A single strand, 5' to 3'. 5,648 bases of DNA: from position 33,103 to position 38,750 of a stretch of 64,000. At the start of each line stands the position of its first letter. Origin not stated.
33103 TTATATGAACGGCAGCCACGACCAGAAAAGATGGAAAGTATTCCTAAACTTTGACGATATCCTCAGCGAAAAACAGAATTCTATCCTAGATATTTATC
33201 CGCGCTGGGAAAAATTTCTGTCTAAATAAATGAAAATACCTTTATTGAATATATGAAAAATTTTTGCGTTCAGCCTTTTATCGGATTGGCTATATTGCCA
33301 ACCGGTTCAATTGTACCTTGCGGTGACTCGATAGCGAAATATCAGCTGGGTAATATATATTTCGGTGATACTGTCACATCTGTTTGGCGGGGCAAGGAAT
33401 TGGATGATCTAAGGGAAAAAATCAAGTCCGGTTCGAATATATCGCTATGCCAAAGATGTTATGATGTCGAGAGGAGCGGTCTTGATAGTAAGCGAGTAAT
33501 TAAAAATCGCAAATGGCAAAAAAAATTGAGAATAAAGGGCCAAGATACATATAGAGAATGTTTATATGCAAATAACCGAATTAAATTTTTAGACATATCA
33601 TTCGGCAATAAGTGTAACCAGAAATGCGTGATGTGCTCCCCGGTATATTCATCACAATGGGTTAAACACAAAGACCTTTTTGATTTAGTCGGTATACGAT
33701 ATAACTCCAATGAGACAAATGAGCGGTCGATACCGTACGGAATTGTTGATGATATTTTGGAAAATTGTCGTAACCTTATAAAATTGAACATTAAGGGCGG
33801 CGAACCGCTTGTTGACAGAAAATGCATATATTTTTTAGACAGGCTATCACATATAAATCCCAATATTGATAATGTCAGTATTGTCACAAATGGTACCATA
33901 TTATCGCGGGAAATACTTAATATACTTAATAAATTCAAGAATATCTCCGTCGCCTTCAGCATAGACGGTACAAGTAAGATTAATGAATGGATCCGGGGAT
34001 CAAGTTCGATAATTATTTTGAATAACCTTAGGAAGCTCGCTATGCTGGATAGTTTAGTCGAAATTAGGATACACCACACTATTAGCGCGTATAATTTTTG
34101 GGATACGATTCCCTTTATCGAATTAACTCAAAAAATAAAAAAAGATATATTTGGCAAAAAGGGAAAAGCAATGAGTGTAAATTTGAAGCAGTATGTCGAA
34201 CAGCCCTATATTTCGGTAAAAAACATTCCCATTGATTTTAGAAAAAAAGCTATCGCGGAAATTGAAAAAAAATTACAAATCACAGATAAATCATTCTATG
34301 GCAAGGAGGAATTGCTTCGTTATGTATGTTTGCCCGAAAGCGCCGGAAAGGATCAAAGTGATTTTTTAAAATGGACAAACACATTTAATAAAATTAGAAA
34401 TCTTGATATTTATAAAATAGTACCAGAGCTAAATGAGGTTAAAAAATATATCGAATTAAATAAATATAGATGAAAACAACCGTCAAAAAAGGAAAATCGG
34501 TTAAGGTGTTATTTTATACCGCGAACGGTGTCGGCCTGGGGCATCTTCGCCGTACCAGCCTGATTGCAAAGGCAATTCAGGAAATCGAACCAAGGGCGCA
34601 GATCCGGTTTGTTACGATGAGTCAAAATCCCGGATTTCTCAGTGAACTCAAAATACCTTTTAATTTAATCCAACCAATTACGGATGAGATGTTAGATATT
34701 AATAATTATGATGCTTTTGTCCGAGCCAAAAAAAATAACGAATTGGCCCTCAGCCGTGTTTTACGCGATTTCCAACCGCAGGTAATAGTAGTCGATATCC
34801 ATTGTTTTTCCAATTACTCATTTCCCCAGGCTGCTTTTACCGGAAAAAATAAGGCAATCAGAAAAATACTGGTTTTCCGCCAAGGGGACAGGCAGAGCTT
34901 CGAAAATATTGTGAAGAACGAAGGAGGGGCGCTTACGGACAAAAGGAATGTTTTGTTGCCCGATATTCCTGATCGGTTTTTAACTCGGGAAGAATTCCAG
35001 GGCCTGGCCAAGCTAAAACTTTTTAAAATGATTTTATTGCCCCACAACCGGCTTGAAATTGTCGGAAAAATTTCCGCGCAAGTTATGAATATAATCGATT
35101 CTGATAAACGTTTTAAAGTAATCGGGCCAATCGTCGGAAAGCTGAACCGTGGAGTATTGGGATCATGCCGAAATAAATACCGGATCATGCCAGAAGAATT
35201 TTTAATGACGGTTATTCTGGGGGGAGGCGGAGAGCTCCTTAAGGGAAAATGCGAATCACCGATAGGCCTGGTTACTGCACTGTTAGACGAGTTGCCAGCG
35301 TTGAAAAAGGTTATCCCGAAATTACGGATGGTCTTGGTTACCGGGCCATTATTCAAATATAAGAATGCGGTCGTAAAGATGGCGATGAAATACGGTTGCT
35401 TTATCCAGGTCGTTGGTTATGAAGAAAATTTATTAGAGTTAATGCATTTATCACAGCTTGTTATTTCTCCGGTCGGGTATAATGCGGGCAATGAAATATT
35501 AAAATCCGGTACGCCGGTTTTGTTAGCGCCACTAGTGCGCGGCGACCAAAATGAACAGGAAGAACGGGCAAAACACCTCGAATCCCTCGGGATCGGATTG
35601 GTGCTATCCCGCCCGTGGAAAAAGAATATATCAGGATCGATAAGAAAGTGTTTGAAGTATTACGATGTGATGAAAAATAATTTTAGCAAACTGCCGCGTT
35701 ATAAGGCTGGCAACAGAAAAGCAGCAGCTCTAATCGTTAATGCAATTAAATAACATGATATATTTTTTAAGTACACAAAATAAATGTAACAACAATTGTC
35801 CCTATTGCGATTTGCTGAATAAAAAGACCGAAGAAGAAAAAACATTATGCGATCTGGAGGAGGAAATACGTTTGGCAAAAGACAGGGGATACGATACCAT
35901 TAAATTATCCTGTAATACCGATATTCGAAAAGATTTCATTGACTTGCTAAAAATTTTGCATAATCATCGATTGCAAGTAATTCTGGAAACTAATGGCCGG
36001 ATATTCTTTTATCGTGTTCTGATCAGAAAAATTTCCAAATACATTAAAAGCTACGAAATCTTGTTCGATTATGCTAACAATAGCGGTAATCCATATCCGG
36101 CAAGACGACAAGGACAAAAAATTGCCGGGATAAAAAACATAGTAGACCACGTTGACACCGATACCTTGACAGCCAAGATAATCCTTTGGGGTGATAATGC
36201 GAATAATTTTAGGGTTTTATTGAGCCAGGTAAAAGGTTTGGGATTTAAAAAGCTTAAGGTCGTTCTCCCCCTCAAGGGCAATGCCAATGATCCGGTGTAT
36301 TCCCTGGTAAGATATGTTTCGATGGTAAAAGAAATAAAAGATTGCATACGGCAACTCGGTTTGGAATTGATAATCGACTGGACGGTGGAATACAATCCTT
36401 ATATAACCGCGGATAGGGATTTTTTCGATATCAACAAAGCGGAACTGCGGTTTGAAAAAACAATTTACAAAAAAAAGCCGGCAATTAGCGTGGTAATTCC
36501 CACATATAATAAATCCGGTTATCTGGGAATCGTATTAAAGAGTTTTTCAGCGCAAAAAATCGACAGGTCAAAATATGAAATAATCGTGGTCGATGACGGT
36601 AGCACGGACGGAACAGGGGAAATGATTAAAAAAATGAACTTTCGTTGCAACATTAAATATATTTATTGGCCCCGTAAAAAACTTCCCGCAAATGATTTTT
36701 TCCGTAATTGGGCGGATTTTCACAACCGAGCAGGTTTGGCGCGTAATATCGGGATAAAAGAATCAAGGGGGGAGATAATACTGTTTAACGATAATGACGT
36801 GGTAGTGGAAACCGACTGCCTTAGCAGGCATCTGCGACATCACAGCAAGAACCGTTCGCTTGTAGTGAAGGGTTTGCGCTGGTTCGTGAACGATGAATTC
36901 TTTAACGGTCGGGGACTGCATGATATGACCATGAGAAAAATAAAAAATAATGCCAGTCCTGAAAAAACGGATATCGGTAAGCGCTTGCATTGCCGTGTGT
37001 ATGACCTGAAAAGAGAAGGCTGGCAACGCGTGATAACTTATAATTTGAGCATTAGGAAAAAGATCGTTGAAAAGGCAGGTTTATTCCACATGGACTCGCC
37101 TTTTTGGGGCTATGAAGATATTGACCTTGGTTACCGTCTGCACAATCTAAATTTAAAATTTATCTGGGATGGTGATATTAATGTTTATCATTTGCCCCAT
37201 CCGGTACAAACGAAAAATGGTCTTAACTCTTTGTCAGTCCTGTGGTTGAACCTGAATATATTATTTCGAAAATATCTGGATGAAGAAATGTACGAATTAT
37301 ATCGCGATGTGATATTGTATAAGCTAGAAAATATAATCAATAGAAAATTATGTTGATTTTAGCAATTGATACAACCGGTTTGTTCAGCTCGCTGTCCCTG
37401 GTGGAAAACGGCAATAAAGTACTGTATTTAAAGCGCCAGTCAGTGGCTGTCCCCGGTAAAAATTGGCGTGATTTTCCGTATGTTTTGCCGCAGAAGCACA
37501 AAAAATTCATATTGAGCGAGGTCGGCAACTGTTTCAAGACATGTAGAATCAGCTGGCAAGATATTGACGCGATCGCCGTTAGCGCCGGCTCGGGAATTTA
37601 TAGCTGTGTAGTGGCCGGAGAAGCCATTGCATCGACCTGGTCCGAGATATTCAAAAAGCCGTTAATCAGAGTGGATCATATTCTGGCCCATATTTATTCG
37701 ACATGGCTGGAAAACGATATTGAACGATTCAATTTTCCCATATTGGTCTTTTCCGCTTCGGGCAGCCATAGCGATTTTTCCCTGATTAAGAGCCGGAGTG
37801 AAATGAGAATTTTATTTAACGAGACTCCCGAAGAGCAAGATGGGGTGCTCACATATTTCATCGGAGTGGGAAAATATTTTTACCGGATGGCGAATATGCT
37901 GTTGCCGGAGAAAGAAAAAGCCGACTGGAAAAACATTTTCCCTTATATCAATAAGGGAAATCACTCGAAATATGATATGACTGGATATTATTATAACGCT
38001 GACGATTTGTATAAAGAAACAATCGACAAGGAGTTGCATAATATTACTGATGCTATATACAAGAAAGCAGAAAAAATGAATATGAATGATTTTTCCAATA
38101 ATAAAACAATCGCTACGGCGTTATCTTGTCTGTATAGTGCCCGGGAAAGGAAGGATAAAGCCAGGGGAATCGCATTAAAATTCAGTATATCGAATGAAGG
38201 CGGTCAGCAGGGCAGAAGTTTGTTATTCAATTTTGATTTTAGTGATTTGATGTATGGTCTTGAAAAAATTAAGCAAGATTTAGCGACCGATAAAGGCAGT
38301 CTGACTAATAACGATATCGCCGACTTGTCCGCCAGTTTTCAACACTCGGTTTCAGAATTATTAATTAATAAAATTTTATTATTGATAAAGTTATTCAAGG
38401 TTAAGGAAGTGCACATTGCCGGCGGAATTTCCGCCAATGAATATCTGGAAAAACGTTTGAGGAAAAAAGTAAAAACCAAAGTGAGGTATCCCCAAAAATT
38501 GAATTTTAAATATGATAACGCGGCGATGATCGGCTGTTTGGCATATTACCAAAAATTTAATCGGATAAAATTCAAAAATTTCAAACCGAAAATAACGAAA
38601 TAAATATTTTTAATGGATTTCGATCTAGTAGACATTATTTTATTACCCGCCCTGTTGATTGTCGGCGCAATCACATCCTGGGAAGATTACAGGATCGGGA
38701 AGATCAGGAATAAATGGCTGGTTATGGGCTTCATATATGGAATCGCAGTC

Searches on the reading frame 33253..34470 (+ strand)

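Call 16: search_protein_families(library=pfam, proteins=[window:33253-34470:+], max_evalue=0.001)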
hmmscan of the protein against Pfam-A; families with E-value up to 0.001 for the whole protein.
window:33253-34470:+ (406 aa): 2 families
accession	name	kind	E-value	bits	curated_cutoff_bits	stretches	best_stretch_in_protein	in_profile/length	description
PF04055.27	Radical_SAM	-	1.8e-10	41.7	29.5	1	115-263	1-137/166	Radical SAM superfamily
PF13186.11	SPASM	-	5.5e-09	36.6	21.5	1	5-70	1-67/67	Iron-sulfur cluster-binding domain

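Call 56: search_protein_families(library=ncbifam, proteins=[window:33253-34470:+], max_evalue=0.0001)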
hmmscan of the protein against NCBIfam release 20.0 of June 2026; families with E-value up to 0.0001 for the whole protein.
window:33253-34470:+ (406 aa): 20 families
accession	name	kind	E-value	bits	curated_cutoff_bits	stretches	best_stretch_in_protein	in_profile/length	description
NF033640.1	N_Twi_rSAM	subfamily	2.2e-72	244.4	170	1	2-396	2-397/398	twitch domain-containing radical SAM protein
TIGR04250.1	SCM_rSAM_ScmE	equivalog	9.3e-11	41.2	400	1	111-284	3-157/358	SynChlorMet cassette radical SAM/SPASM protein ScmE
TIGR02666.1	moaA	equivalog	2.8e-10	39.7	284.05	1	109-223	8-109/336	GTP 3',8-cyclase MoaA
TIGR03962.1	mycofact_rSAM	equivalog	1.9e-09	37.2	265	1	170-283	54-164/339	mycofactocin radical SAM maturase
NF041707.1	rSAM_YhhB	equivalog_domain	7.6e-09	34.9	445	1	171-249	54-134/369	cyclophane-forming radical SAM/SPASM peptide maturase YhhB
TIGR04251.1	SCM_rSAM_ScmF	equivalog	8.3e-09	35.3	400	1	147-252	24-129/353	SynChlorMet cassette radical SAM/SPASM protein ScmF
TIGR04340.1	rSAM_ACGX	hypoth_equivalog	1.3e-08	34.5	400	1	158-301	32-178/341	radical SAM/SPASM domain protein, ACGX system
NF038283.1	viperin_w_prok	equivalog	3.6e-08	32.9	180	1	119-244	10-121/281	viperin family antiviral radical SAM protein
NF050038.1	rSAM_RiPP_GggB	equivalog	3.7e-08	32.8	650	1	111-252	42-169/398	streptosactin maturase GggB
NF038107.1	rSAM_NF038107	equivalog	6.1e-08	31.8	600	1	113-292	87-263/444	Cys-every-fifth radical SAM/SPASM peptide maturase CefB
TIGR03978.1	rSAM_paired_1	equivalog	1.7e-07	30.3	370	1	76-248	48-209/466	His-Xaa-Ser system radical SAM maturase HxsB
NF047865.1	rSAM_PapB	equivalog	2.1e-07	30.5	340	1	152-280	34-164/330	PapB family radical SAM/SPASM ranthipeptide maturase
TIGR04317.1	W_rSAM_matur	equivalog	2.5e-07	30.2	380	1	111-267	4-141/349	tungsten cofactor oxidoreductase radical SAM maturase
NF052473.1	rSAM_FlmE_OhkG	exception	2.7e-06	26.3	500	1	157-249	131-230/481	FlmE/OhkG family radical SAM/SPASM peptide maturase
TIGR04054.1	rSAM_NirJ1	equivalog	8.3e-06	24.7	650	1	162-286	72-191/387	putative heme d1 biosynthesis radical SAM protein NirJ1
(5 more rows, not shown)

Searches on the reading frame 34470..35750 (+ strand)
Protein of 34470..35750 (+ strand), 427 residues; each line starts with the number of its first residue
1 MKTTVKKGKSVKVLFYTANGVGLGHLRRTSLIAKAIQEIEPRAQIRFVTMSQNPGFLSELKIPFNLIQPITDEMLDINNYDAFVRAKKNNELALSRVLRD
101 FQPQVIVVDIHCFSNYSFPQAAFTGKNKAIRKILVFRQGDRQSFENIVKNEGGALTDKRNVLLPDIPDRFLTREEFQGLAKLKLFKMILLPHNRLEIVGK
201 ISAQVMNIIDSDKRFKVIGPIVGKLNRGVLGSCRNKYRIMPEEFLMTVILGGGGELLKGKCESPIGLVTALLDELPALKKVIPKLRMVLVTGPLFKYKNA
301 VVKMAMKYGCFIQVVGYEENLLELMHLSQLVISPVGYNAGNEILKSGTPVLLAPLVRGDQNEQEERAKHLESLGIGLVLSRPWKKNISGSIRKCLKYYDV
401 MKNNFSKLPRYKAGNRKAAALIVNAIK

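Call 16: search_protein_families(library=pfam, proteins=[window:34470-35750:+], max_evalue=0.001)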
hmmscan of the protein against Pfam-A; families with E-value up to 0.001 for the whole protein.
window:34470-35750:+ (427 aa): 1 family
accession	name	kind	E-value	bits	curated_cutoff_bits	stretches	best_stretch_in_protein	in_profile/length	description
PF04101.22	Glyco_tran_28_C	-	7.6e-09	36.3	22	1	268-380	15-124/166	Glycosyltransferase family 28 C-terminal domain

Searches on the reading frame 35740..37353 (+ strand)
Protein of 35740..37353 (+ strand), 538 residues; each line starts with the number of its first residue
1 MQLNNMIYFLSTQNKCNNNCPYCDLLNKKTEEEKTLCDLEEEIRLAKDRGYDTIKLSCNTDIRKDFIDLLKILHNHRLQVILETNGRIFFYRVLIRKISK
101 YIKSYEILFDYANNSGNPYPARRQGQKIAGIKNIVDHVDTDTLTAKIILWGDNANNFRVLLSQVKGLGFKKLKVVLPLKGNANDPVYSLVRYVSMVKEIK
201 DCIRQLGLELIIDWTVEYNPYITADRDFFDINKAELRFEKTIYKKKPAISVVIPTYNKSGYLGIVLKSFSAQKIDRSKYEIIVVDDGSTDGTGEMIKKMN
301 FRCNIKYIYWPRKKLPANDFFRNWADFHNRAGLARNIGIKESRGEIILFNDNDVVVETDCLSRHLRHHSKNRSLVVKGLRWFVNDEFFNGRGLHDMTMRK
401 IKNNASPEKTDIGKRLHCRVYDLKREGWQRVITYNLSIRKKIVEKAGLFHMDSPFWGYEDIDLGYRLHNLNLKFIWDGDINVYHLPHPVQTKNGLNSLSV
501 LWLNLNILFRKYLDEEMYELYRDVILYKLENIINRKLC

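Call 16: search_protein_families(library=pfam, proteins=[window:35740-37353:+], max_evalue=0.001)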
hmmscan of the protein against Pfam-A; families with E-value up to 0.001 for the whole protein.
window:35740-37353:+ (538 aa): 4 families
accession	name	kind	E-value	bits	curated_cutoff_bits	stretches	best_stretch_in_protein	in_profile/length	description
PF00535.33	Glycos_transf_2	-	1.2e-26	94.1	23.3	2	250-314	1-64/168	Glycosyl transferase family 2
PF04055.27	Radical_SAM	-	1.6e-07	32.1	29.5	1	11-114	2-114/166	Radical SAM superfamily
PF13641.12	Glyco_tranf_2_3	-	5.4e-06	27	27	1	247-361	1-104/230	Glycosyltransferase like family 2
PF10111.15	Glyco_tranf_2_2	-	8.9e-05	22.5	27.3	1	250-366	1-104/276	Glycosyltransferase like family 2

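Call 56: search_protein_families(library=ncbifam, proteins=[window:35740-37353:+], max_evalue=0.0001)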
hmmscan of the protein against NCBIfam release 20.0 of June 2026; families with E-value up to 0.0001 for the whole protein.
window:35740-37353:+ (538 aa): 22 families
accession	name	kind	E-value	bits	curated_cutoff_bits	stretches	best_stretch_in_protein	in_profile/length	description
NF041875.1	EPS_EpsD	equivalog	1.6e-31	109.9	370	1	249-485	1-207/325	exopolysaccharide biosynthesis glycosyltransferase EpsD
NF038299.1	EPS_HpsN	equivalog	1.1e-13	50.9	425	1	247-487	1-223/317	hormogonium polysaccharide biosynthesis glycosyltransferase HpsN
TIGR03965.1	mycofact_glyco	equivalog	7e-13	48.2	280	1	242-371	69-182/467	mycofactocin biosynthesis glycosyltransferase MftF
NF007482.0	PRK10073.1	equivalog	1e-11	44.4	423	1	245-363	4-105/334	glycosyltransferase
NF047683.1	TeichurnBiosyTuaG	equivalog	2e-11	44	400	1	244-372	3-115/252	teichuronic acid biosynthesis protein TuaG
NF038302.1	EPS_HpsE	equivalog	1.2e-10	40.8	300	1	249-366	3-109/307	hormogonium polysaccharide biosynthesis glycosyltransferase HpsE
TIGR03937.1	PgaC_IcaA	equivalog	9.9e-10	37.9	422.3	1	237-370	35-152/407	poly-beta-1,6-N-acetyl-D-glucosamine synthase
NF050050.1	ProtGlycPglI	equivalog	1.3e-08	34.6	500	1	246-371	1-111/306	GalNAc(5)-diNAcBac-PP-undecaprenol beta-1,3-glucosyltransferase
TIGR04283.1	glyco_like_mftF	equivalog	1.5e-08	34.5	182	1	249-362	1-91/221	TIGR04283 family arsenosugar biosynthesis glycosyltransferase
TIGR03469.1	HpnB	hypoth_equivalog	2.9e-08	33.1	379.25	1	241-372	38-164/386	hopene-associated glycosyltransferase HpnB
TIGR03111.1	glyc2_xrt_Gpos1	hypoth_equivalog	1.8e-06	27.1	363.95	1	223-373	24-161/439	TIGR03111 family XrtG-associated glycosyltransferase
NF045692.1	OglycostaseCruG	equivalog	4.2e-06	26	600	1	245-325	39-116/386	2'-O-glycosyltransferase CruG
NF001199.0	PRK00164.2-1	equivalog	4.8e-06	25.9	231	1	10-88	16-98/308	GTP 3',8-cyclase MoaA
NF007986.1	PRK10714.1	equivalog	7.6e-06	25.1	529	1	248-299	7-59/316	undecaprenyl-phosphate 4-deoxy-4-formamido-L-arabinose transferase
NF010496.0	PRK13915.1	equivalog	8.1e-06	25.1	262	1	243-296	27-81/307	glucosyl-3-phosphoglycerate synthase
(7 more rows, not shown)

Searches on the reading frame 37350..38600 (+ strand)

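Call 16: search_protein_families(library=pfam, proteins=[window:37350-38600:+], max_evalue=0.001)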
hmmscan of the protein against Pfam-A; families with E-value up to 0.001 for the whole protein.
window:37350-38600:+ (417 aa): 3 families
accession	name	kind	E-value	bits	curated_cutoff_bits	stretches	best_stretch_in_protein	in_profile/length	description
PF00814.31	TsaD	-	6.2e-30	105.2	24.8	1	43-395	22-263/264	tRNA N6-adenosine threonylcarbamoyltransferase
PF02543.21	Carbam_trans_N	-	2.4e-05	24.4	24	0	315-374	274-324/346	Carbamoyltransferase N-terminus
PF22521.2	HypF_C_2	-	0.00054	20.3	27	1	300-377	145-220/241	Carbamoyltransferase, Kae1-like Domain, second subdomain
